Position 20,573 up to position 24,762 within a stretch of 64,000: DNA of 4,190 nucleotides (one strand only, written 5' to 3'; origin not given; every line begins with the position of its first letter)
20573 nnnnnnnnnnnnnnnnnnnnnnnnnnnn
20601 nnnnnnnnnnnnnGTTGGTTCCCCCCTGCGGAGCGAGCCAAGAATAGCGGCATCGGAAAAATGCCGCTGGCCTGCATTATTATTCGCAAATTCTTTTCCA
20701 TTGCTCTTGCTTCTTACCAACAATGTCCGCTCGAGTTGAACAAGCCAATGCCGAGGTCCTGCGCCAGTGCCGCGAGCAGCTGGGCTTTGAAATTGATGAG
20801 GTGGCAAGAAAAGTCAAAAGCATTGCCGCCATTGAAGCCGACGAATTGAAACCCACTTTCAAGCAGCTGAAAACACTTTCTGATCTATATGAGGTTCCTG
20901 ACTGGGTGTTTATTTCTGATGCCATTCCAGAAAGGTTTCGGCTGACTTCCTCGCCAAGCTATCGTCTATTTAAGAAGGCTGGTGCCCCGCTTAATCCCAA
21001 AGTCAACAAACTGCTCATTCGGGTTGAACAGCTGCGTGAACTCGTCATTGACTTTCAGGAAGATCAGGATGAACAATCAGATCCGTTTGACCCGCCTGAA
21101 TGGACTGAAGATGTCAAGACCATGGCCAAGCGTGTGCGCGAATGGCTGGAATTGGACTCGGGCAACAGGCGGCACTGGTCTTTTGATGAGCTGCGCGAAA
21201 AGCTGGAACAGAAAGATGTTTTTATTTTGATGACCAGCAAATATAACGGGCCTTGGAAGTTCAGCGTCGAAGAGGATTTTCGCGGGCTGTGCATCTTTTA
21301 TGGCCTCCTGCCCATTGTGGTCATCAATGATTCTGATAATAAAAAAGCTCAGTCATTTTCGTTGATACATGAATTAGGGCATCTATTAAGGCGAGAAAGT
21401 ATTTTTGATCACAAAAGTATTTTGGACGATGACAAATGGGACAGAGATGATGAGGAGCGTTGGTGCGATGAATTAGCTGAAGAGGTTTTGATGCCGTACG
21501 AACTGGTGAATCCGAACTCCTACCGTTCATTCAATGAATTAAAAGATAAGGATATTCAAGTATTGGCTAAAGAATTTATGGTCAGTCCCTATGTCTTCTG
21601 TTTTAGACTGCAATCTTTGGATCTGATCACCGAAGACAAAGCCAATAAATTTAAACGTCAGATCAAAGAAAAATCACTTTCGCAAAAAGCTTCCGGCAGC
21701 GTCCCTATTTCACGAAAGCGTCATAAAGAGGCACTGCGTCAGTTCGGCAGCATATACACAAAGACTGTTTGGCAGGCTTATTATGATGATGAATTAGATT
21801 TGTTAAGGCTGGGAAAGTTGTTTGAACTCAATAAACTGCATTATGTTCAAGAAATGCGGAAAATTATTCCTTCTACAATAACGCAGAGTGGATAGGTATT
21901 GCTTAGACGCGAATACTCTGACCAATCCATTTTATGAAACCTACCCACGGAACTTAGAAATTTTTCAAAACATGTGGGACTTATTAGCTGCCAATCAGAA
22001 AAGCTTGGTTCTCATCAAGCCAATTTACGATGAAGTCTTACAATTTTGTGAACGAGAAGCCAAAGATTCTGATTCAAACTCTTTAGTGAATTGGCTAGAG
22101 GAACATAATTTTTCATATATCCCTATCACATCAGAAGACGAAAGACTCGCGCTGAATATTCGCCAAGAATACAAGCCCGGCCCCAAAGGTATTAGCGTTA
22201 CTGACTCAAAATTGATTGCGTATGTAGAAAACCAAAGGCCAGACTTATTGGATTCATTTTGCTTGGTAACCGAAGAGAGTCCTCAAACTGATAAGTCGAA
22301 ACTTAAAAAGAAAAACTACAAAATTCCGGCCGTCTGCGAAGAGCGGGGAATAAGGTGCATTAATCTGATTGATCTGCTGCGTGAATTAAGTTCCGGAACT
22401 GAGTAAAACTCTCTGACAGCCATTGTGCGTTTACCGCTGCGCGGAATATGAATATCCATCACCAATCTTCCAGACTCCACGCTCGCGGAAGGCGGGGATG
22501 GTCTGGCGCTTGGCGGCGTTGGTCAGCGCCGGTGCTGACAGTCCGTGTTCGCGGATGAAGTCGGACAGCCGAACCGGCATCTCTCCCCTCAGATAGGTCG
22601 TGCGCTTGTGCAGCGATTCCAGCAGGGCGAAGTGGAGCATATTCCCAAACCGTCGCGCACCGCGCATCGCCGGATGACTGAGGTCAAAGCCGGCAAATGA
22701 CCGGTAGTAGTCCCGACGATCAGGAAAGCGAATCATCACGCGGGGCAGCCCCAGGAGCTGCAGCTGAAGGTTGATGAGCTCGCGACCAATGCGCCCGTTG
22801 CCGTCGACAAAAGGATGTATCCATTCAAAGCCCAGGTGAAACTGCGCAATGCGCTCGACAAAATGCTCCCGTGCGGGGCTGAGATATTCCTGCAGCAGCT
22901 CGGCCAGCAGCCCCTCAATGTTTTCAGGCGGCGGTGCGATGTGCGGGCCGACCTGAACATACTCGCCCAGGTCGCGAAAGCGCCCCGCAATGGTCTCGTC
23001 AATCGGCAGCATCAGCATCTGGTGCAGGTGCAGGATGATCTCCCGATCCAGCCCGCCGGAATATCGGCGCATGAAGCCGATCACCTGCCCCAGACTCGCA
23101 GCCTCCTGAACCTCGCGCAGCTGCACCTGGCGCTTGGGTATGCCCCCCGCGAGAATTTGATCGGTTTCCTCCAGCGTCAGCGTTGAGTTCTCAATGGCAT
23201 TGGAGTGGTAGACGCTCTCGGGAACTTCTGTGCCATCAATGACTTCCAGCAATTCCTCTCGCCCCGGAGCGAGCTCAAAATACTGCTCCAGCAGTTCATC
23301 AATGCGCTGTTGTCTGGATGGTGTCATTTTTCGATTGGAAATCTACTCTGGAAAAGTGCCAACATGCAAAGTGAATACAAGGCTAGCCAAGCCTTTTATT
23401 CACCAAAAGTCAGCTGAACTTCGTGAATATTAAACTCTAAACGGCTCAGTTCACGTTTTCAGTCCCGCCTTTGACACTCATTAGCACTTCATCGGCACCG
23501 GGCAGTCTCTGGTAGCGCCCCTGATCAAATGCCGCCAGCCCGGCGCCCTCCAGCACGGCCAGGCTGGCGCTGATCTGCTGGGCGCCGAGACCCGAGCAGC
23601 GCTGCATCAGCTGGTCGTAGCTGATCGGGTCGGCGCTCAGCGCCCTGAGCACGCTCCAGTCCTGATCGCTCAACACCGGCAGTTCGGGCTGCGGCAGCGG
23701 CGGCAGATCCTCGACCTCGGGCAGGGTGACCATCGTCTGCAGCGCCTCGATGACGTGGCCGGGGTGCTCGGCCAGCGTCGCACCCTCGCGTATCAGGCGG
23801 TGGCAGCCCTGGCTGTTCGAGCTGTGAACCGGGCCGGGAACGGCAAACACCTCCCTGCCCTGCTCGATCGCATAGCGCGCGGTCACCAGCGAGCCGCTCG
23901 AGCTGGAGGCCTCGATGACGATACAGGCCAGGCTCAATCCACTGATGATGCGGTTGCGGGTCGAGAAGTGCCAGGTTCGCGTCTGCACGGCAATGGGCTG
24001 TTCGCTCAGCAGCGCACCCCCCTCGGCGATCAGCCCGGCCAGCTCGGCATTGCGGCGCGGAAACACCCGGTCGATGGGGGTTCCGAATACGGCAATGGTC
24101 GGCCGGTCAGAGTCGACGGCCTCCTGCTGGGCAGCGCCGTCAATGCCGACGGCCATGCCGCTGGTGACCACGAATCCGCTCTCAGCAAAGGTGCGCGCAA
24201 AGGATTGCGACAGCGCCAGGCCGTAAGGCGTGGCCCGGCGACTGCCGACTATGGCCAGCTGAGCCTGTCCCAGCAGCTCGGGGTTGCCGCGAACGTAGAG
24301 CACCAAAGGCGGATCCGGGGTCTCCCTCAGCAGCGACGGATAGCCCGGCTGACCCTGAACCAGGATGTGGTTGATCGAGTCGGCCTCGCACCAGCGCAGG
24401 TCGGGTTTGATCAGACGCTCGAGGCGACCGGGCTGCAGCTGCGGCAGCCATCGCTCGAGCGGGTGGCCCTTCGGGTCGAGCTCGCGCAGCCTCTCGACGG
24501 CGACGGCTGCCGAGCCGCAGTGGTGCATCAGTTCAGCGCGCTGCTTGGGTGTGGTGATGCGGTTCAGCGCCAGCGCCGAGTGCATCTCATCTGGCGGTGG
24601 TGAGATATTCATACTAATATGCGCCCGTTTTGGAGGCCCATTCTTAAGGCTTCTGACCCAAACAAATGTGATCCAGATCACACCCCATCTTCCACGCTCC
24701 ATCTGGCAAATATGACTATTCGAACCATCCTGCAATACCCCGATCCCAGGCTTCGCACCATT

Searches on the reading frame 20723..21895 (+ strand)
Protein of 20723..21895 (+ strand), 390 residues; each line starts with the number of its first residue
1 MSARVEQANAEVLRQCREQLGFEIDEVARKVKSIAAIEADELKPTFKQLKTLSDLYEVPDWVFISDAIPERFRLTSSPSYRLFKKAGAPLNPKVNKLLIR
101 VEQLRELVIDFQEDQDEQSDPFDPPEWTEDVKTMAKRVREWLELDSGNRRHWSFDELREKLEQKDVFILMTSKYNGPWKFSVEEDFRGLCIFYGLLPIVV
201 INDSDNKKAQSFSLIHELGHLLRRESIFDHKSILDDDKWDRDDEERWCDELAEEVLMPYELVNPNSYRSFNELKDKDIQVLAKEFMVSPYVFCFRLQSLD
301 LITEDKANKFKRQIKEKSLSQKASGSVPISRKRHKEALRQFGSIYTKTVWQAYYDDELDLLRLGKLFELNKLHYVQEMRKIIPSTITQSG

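Call 6: search_protein_families(library=pfam, proteins=[window:20723-21895:+], max_evalue=0.01)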
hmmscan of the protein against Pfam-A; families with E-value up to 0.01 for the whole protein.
window:20723-21895:+ (390 aa): 3 families
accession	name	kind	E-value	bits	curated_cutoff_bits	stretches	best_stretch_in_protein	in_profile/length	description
PF06114.19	Peptidase_M78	-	1.6e-12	47.7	22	1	196-296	28-122/123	IrrE N-terminal-like domain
PF12844.13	HTH_19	-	0.0018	18.6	30.2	1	11-59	2-54/64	Helix-turn-helix domain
PF01381.28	HTH_3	-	0.0034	17.8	23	1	13-59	1-51/55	Helix-turn-helix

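Call 7: search_protein_families(library=padloc, proteins=[window:20723-21895:+], max_evalue=0.01)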
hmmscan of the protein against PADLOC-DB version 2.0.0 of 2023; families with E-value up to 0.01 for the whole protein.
window:20723-21895:+ (390 aa): 17 families
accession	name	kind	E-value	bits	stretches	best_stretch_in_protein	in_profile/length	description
PDLC04141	capP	-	1.1e-12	46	1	184-296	41-150/242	capP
PDLC03944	RmrA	-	6.5e-12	43.2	1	6-321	4-305/384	-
PDLC03954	RmrA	-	1.7e-11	41.7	1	3-318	5-309/380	-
PDLC03949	RmrA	-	1.9e-10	38.2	1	191-327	170-293/363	-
PDLC03945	RmrA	-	3.2e-09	34.5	1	99-319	110-313/394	-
PDLC03947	RmrA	-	2.4e-08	31.2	1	8-320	11-311/383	-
PDLC03952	RmrA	-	3.8e-08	30.6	1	13-320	27-323/395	-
PDLC04776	PDC-M69B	-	6.5e-08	30.6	1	196-333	67-199/272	-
PDLC03982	PD-Lambda-2_B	-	2.5e-07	28.3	1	212-298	292-375/402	-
PDLC03951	RmrA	-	1.5e-05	22.2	0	198-310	193-296/400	-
PDLC03948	RmrA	-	8.1e-05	19.7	1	25-317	29-307/397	-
PDLC03953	RmrA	-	0.00017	18.9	1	7-318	4-302/373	-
PDLC02926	HTH_VI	-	0.00032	18.9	1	11-61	4-58/92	-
PDLC03955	RmrA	-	0.0004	17.7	1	42-223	58-227/371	-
PDLC03946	RmrA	-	0.00057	16.7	1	197-305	177-273/357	-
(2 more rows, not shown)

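Call 50: search_protein_families(library=ncbifam, proteins=[window:20723-21895:+], max_evalue=0.001)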
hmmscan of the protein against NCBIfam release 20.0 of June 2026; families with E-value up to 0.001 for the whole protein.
window:20723-21895:+ (390 aa): 1 family
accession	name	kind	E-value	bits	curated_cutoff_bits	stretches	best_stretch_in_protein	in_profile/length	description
NF052239.1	antitox_spr1629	equivalog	1.8e-08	33.9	335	1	101-321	119-315/377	spr1629 family repressor/antitoxin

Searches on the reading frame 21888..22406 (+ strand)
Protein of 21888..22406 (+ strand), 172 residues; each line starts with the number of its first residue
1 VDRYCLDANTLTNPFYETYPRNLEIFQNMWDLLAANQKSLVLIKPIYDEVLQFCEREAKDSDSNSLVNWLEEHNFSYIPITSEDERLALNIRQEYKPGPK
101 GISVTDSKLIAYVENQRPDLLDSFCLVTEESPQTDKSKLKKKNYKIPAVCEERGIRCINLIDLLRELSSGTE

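Call 6: search_protein_families(library=pfam, proteins=[window:21888-22406:+], max_evalue=0.01)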
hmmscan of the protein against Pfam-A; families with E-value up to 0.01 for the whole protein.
window:21888-22406:+ (172 aa): 2 families
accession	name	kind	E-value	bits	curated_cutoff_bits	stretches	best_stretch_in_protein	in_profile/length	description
PF14367.12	DUF4411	-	3.1e-14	53.5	23.5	1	4-167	1-155/159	Domain of unknown function (DUF4411)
PF01850.27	PIN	-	0.00041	21.4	23.6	1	5-115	2-102/120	PIN domain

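Call 7: search_protein_families(library=padloc, proteins=[window:21888-22406:+], max_evalue=0.01)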
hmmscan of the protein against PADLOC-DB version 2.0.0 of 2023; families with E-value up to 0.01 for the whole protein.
window:21888-22406:+ (172 aa): 0 families

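Call 50: search_protein_families(library=ncbifam, proteins=[window:21888-22406:+], max_evalue=0.001)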
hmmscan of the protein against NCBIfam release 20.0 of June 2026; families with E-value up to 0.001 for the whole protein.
window:21888-22406:+ (172 aa): 0 families

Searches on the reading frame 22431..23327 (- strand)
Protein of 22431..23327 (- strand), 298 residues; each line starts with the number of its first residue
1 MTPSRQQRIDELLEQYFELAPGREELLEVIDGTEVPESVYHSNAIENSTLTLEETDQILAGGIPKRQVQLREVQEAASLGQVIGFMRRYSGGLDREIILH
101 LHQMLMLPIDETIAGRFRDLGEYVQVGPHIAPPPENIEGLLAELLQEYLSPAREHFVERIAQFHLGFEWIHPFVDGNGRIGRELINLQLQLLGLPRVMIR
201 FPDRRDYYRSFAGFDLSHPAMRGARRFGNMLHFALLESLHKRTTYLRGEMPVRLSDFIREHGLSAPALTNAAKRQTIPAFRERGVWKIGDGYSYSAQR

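Call 6: search_protein_families(library=pfam, proteins=[window:22431-23327:-], max_evalue=0.01)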
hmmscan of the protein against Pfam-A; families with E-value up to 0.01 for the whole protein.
window:22431-23327:- (298 aa): 1 family
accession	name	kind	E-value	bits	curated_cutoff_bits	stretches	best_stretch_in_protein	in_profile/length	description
PF02661.23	Fic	-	2.9e-22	79.7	24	1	93-189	2-93/93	Fic/DOC family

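Call 7: search_protein_families(library=padloc, proteins=[window:22431-23327:-], max_evalue=0.01)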
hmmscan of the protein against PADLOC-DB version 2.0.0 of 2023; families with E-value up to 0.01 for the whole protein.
window:22431-23327:- (298 aa): 7 families
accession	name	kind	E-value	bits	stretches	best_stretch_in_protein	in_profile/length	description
PDLC04837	PDC-S04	-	4.1e-25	86.4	1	37-210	28-204/234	-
PDLC04836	PDC-S04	-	7.1e-24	82.3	1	39-214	30-212/244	-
PDLC03963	SoFic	-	1.8e-23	81.6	1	40-196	62-219/361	-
PDLC04840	PDC-S04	-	4.1e-20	70.5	1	39-211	16-196/227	-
PDLC04839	PDC-S04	-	4.8e-11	40.7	1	69-190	35-160/205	-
PDLC04966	PDC-S24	-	1e-10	39.1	1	123-191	261-338/497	-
PDLC04838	PDC-S04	-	1e-06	26.7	1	131-190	98-163/209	-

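Call 50: search_protein_families(library=ncbifam, proteins=[window:22431-23327:-], max_evalue=0.001)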
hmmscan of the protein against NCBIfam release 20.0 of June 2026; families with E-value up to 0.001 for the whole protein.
window:22431-23327:- (298 aa): 2 families
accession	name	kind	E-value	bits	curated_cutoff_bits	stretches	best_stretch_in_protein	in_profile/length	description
NF046030.1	ProtAdlyltaseSoFic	equivalog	1.2e-06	27.7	550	1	159-210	181-238/361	protein adenylyltransferase Fic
TIGR02613.1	mob_myst_B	hypoth_equivalog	0.00095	19.1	124.4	0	93-193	49-145/186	mobile mystery protein B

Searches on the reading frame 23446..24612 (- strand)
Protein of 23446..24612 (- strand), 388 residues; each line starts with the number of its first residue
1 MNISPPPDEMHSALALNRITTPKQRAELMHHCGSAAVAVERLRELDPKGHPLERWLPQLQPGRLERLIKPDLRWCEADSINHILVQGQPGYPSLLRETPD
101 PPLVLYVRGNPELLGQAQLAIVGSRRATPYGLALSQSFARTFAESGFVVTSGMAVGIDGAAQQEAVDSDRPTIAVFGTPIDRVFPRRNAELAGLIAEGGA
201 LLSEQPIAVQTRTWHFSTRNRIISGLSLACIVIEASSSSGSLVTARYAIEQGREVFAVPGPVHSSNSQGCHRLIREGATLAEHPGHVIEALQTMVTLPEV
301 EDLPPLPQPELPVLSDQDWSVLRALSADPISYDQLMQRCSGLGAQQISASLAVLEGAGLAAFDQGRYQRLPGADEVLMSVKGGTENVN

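Call 18: find_related_loci(query=window:23446-24612:-, collection=genome_contigs, flank=10000)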
Query window:23446-24612:- (388 aa) in genome_contigs; peptide patterns used: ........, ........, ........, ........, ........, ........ (x = any residue, [..] = any of these).
90 stretches matched a pattern, but none encodes a relative of the query by tblastn (E <= 1e-3).
